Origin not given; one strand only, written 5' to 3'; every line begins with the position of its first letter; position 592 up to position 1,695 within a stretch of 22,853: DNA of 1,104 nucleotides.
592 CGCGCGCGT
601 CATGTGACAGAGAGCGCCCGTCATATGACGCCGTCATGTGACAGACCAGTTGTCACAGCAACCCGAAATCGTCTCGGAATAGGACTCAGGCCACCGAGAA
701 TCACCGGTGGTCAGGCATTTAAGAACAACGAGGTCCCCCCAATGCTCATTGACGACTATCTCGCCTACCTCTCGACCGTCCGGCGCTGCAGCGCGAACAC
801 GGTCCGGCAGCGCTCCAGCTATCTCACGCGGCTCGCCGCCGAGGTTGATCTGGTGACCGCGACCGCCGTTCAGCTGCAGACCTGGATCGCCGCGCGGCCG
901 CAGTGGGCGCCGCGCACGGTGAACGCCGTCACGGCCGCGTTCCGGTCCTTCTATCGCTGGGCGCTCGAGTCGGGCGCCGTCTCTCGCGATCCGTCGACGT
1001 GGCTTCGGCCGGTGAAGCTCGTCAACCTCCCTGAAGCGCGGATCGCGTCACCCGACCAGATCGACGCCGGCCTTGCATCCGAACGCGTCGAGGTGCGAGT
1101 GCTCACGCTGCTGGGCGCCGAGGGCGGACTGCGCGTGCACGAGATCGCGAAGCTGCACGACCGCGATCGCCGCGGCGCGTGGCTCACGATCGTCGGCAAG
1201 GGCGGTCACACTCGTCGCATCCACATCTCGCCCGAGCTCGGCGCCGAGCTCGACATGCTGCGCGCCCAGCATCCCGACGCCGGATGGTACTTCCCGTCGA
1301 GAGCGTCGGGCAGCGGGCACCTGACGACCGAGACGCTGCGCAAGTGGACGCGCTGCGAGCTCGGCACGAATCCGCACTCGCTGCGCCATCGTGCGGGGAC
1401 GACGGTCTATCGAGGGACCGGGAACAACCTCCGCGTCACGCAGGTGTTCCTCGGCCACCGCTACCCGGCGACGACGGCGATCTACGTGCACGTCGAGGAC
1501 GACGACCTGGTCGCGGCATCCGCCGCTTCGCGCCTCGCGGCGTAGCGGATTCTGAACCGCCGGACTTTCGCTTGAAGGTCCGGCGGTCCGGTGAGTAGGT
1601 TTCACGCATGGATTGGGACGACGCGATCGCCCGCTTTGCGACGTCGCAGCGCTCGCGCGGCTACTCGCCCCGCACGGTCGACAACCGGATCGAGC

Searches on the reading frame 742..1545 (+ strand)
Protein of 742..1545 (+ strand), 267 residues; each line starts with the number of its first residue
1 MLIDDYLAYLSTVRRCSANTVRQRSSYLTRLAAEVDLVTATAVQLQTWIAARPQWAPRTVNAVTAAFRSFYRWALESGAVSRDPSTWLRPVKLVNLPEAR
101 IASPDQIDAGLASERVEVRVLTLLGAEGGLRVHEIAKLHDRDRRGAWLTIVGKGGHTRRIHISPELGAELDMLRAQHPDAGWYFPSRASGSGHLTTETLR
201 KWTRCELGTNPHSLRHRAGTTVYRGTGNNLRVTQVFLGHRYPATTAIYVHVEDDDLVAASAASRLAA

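Call 6: search_protein_families(library=pfam, proteins=[window:742-1545:+], max_evalue=0.01)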
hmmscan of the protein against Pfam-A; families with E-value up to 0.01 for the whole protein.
window:742-1545:+ (267 aa): 3 families
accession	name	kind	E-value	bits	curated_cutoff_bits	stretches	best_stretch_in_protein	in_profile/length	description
PF00589.27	Phage_integrase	-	1.9e-12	47.7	27.1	1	113-253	19-170/172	Phage integrase family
PF02899.23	Phage_int_SAM_1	-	7.9e-06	26.5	22.3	1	3-76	1-81/83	Phage integrase, N-terminal SAM-like domain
PF13495.12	Phage_int_SAM_4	-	9.8e-06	26.3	27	0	44-76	48-80/85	Phage integrase, N-terminal SAM-like domain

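Call 11: search_protein_families(library=phrogs, proteins=[window:742-1545:+], max_evalue=0.001)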
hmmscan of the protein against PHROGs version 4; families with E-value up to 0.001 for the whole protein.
window:742-1545:+ (267 aa): 4 families
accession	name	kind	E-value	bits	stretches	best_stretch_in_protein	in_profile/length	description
phrog_1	-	integration and excision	2.2e-29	104.2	1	2-259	169-443/611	integrase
phrog_216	-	integration and excision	1.7e-26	94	1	56-260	11-233/301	integrase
phrog_5127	-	integration and excision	3e-05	24.7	1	12-140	130-236/355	integrase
phrog_7269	-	integration and excision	0.0003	21.7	1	208-262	27-80/89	integrase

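Call 16: find_homologous_proteins(query=window:742-1545:+)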
Query window:742-1545:+ (267 aa): 166 proteins with E <= 0.001 among 3888 candidates; the best 120 are listed.
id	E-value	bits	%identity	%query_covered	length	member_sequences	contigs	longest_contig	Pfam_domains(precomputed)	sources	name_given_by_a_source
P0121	8.9e-174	594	100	100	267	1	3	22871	PF13495.13,PF00589.28,PF02899.24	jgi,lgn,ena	-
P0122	3.4e-134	464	79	100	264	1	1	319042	PF00589.28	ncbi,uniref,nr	ncbi:tyrosine-type recombinase/integrase [Microbacterium sp. NEAU-LLC]|uniref:Tyrosine-type recombin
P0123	2.5e-114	399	71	100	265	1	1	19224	PF00589.28,PF02899.24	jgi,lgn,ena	-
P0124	3.0e-111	389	68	96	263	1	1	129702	PF00589.28,PF02899.24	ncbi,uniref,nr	ncbi:tyrosine-type recombinase/integrase [Microbacterium allomyrinae]|uniref:Tyrosine-type recombina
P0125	8.7e-111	388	69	96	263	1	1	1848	PF00589.28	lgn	-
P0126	1.7e-109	383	67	96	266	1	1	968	PF00589.28,PF02899.24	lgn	-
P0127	2.3e-108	380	67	100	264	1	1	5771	PF00589.28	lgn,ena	-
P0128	1.4e-107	377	66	96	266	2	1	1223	PF00589.28,PF02899.24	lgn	-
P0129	3.6e-107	376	66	96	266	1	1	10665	PF00589.28,PF02899.24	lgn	-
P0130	4.0e-107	376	66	100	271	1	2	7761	PF00589.28,PF02899.24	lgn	-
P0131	8.9e-107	374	65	96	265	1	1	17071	PF00589.28,PF02899.24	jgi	jgi:site-specific recombinase XerD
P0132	2.8e-106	373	67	100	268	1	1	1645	PF00589.28,PF02899.24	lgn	-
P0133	2.5e-105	370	67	96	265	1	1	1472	PF00589.28,PF02899.24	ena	-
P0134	1.5e-104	367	64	100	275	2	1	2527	PF00589.28,PF02899.24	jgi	jgi:integrase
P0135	1.5e-104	367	65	100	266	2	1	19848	PF00589.28,PF02899.24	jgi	jgi:integrase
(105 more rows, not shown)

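Call 19: find_encoding_contigs(protein=P0122, flank=10000, max_places=2)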
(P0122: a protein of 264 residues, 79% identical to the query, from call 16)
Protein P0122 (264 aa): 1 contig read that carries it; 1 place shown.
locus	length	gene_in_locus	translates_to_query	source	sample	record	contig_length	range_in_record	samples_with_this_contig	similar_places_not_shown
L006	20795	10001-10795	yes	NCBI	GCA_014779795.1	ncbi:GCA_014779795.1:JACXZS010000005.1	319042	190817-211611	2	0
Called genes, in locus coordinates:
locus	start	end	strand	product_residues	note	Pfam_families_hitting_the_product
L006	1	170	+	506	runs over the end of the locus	PF00005:ABC_tran, PF13304:AAA_21 (faint), PF00005:ABC_tran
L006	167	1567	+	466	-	PF02653:BPD_transp_2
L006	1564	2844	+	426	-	PF02653:BPD_transp_2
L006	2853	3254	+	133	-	PF00383:dCMP_cyt_deam_1, PF08211:dCMP_cyt_deam_2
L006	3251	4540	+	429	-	PF02885:Glycos_trans_3N, PF00591:Glycos_transf_3, PF07831:PYNP_C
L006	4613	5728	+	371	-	PF00962:A_deaminase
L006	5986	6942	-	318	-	PF01073:3Beta_HSD, PF01370:Epimerase, PF04321:RmlD_sub_bind, PF13460:NAD_binding_10, PF16363:GDP_Man_Dehyd, PF07993:NAD_binding_4 (weak)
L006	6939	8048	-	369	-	PF13593:SBF_like, PF01758:SBF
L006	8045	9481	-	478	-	PF00743:FMO-like, PF07992:Pyr_redox_2, PF13450:NAD_binding_8 (weak), PF13454:NAD_binding_9 (faint), PF13434:Lys_Orn_oxgnase (weak), PF13738:Pyr_redox_3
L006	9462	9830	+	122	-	-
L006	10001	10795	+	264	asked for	PF00589:Phage_integrase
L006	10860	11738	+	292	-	PF00589:Phage_integrase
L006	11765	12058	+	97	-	-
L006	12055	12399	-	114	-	-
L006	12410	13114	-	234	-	-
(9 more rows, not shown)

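Call 20: find_encoding_contigs(protein=P0123, flank=10000, max_places=2)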
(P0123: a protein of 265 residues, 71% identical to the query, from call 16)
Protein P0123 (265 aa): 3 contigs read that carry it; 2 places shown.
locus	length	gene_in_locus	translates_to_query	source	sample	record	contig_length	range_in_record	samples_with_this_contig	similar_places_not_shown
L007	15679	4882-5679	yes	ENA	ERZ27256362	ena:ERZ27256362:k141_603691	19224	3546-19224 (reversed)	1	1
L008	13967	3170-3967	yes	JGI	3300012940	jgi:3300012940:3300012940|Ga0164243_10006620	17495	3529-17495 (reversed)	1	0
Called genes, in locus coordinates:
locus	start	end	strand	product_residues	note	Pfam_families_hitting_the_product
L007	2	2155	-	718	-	?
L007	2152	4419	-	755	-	PF00403:HMA, PF00122:E1-E2_ATPase, PF00702:Hydrolase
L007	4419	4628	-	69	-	PF00403:HMA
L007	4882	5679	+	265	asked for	PF02899:Phage_int_SAM_1, PF00589:Phage_integrase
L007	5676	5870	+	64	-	-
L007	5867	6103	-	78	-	-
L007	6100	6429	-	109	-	-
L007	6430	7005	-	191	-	-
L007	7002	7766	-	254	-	-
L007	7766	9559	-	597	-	PF02018:CBM_4_9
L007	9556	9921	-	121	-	-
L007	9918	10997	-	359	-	-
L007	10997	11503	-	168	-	-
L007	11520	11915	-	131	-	-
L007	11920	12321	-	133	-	-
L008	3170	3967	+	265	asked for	PF02899:Phage_int_SAM_1, PF00589:Phage_integrase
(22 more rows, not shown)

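Call 34: find_related_loci(query=A1, collection=viral_contigs, flank=6000)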
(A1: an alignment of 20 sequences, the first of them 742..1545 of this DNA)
Query A1 (267 aa) in viral_contigs; peptide patterns used: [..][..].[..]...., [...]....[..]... (x = any residue, [..] = any of these).
201 stretches matched a pattern; 145 encode a relative of the query (tblastn E <= 1e-3); the best 80 are kept; 80 distinct loci.
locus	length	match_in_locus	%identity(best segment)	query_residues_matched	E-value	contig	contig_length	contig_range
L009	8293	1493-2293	100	1-267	4e-178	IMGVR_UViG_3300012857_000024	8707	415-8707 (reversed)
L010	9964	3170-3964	71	1-267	9e-119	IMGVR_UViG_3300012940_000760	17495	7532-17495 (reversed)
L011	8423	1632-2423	65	2-267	2e-110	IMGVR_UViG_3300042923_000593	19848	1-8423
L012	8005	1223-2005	46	2-266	3e-66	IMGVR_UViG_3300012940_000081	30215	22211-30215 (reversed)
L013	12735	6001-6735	47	1-255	1e-65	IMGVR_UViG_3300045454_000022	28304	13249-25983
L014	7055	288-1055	47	6-265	4e-62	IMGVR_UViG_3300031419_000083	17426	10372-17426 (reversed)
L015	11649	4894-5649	46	2-256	1e-59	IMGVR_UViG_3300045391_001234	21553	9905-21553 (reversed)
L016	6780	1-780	42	2-267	2e-55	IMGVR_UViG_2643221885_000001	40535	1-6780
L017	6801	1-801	41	1-267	1e-54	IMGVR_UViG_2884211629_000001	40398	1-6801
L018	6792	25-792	44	12-267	1e-54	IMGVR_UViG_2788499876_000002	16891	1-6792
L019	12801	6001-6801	41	1-267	2e-53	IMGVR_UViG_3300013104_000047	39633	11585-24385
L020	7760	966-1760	41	2-267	1e-52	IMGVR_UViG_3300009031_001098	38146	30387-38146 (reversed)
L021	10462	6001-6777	39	2-267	1e-46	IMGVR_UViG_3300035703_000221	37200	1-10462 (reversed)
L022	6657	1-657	42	37-256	1e-43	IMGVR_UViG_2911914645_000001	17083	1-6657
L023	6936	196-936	36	17-266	2e-26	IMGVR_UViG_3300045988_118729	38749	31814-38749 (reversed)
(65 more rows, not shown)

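Call 35: find_related_loci(query=A1, collection=genome_contigs, flank=10000)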
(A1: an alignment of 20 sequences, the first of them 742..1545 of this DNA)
Query A1 (267 aa) in genome_contigs; peptide patterns used: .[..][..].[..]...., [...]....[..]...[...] (x = any residue, [..] = any of these).
238 stretches matched a pattern; 25 encode a relative of the query (tblastn E <= 1e-3); 24 distinct loci.
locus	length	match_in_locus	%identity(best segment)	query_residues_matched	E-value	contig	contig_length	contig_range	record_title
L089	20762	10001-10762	79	1-257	9e-134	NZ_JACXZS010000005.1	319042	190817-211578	Microbacterium helvum strain NEAU-LLC Scaffold5, whole genome shotgun sequence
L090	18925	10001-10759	68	1-257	1e-110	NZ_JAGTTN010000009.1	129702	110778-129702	Microbacterium allomyrinae strain BWT-G7 contig9, whole genome shotgun sequence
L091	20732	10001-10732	53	6-256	1e-79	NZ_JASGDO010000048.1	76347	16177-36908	MAG: Microbacterium sp. isolate 4M008 JMF-2106-05-0004.bin.8_47, whole genome shotgun sequence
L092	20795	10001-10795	41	2-267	3e-53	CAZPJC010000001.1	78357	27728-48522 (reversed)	MAG TPA_asm: uncultured Schumannella sp. isolate SRP062349_co2_182 genome assembly, contig: NODE_202_length_78357_cov_41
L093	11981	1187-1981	41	2-267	7e-53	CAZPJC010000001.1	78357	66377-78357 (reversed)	MAG TPA_asm: uncultured Schumannella sp. isolate SRP062349_co2_182 genome assembly, contig: NODE_202_length_78357_cov_41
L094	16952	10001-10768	42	2-265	2e-52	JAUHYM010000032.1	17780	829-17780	MAG: Actinomycetes bacterium isolate 3_bin.64 NODE_3809_length_17780_cov_2.638305, whole genome shotgun sequence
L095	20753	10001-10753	41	2-259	2e-50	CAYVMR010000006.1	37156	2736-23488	MAG TPA_asm: uncultured bacterium isolate SRP319275_co3_157 genome assembly, contig: NODE_1330_length_37156_cov_19.78787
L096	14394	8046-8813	41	2-265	1e-50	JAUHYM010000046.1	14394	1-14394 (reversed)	MAG: Actinomycetes bacterium isolate 3_bin.64 NODE_4917_length_14394_cov_2.290250, whole genome shotgun sequence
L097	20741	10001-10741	44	2-256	4e-56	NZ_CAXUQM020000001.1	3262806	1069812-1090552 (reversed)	Microbacterium sp. LjRoot45 LJR045c1, whole genome shotgun sequence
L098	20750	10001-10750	40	2-255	6e-50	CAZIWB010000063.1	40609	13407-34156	MAG TPA_asm: uncultured Cellvibrionaceae bacterium isolate SRP193066_co1_141 genome assembly, contig: NODE_1142_length_4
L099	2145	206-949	36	17-267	2e-24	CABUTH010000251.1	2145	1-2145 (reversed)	MAG TPA_asm: uncultured Collinsella sp. isolate MGYG-HGUT-04358 genome assembly, contig: GUT_GENOME269614_251, whole gen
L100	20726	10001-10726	36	17-261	4e-22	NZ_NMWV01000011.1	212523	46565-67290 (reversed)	Bifidobacterium imperatoris strain Tam1G Contig_11, whole genome shotgun sequence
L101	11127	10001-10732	32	19-265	2e-21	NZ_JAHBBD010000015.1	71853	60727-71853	Bifidobacterium phasiani strain 6T3 Contig_15, whole genome shotgun sequence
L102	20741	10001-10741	34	17-265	2e-21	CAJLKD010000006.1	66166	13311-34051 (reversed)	MAG TPA_asm: Bifidobacterium angulatum isolate ERR260192-bin.2 genome assembly, contig: NODE_158_length_66166_cov_9.9213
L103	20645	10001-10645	36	42-259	3e-19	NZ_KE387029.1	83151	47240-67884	Calidithermus chliarophilus DSM 9957 MeichDRAFT_MCF.9, whole genome shotgun sequence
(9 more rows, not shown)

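Call 70: find_related_loci(query=A1, collection=metagenome_contigs, flank=4000)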
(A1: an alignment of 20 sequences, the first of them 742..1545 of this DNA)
Query A1 (267 aa) in metagenome_contigs; peptide patterns used: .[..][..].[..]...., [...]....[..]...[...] (x = any residue, [..] = any of these).
533 stretches matched a pattern; 272 encode a relative of the query (tblastn E <= 1e-3); the best 80 are kept; 80 distinct loci.
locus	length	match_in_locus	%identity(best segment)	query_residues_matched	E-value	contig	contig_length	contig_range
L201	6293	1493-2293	100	1-267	1e-178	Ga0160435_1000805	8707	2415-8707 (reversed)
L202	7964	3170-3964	71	1-267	6e-119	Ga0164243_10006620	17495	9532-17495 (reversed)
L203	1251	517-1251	66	1-247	1e-107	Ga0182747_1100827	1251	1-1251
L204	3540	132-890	61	1-257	1e-93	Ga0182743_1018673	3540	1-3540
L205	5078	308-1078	48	2-267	2e-68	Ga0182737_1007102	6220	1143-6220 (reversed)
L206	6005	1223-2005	46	2-266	2e-66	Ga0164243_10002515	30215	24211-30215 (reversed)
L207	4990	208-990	45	2-266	9e-65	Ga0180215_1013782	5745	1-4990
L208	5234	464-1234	46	2-267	1e-63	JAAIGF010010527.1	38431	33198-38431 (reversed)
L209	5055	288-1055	47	6-265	3e-62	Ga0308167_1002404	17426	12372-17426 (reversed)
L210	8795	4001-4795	45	3-265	9e-61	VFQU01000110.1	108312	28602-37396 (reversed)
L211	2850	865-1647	46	2-267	5e-61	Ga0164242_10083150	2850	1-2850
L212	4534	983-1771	46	2-267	2e-60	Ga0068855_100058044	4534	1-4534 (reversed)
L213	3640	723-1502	45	3-267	2e-58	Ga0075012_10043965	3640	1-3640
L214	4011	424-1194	44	2-267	4e-57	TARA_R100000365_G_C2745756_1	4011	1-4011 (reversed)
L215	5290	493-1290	45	2-267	3e-57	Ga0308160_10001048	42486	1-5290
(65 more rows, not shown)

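Call 71: search_solved_structures(query=window:742-1545:+, max_evalue=0.00001)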
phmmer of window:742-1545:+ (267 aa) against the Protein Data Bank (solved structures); distinct sequences matched with E-value up to 0.00001: 4.
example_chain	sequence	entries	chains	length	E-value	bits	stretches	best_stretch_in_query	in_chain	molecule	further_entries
4a8e_A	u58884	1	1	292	8.5e-13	51.5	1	3-260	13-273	PROBABLE TYROSINE RECOMBINASE XERC-LIKE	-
5vfz_A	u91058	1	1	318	5.4e-12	48.9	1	15-254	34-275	Gp33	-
5hxy_A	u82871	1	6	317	5e-08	35.9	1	106-256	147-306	Tyrosine recombinase XerA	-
1a0p_A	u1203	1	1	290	1.3e-07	34.5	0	210-254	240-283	SITE-SPECIFIC RECOMBINASE XERD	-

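Call 78: search_protein_families(library=ncbifam, proteins=[window:742-1545:+], max_evalue=0.001)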
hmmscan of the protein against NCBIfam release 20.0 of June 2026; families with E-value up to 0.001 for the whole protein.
window:742-1545:+ (267 aa): 8 families
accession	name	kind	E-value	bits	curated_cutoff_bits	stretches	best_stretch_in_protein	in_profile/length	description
TIGR02224.1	recomb_XerC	equivalog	3.5e-23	82.4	335.15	1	5-257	2-283/295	tyrosine recombinase XerC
NF001399.0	PRK00283.1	subfamily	1.2e-20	73.9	279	1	3-258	9-290/300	tyrosine recombinase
NF040815.2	recomb_XerA_Arch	equivalog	2.1e-19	70.1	220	1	5-256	2-259/263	site-specific tyrosine recombinase/integron integrase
TIGR02225.1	recomb_XerD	equivalog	4.8e-18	65.5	329.6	2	5-165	2-175/290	site-specific tyrosine recombinase XerD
TIGR02249.1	integrase_gron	subfamily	1.1e-07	31.6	265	1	210-254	260-303/315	integron integrase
NF003462.0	PRK05084.1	equivalog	3.8e-07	29.2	267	1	210-258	304-351/360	tyrosine recombinase XerS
NF002331.0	PRK01287.1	subfamily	0.00026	20.1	371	0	193-256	255-317/365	site-specific tyrosine recombinase XerC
NF011946.0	PRK15417.1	equivalog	0.00064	19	435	0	209-253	274-317/337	integron integrase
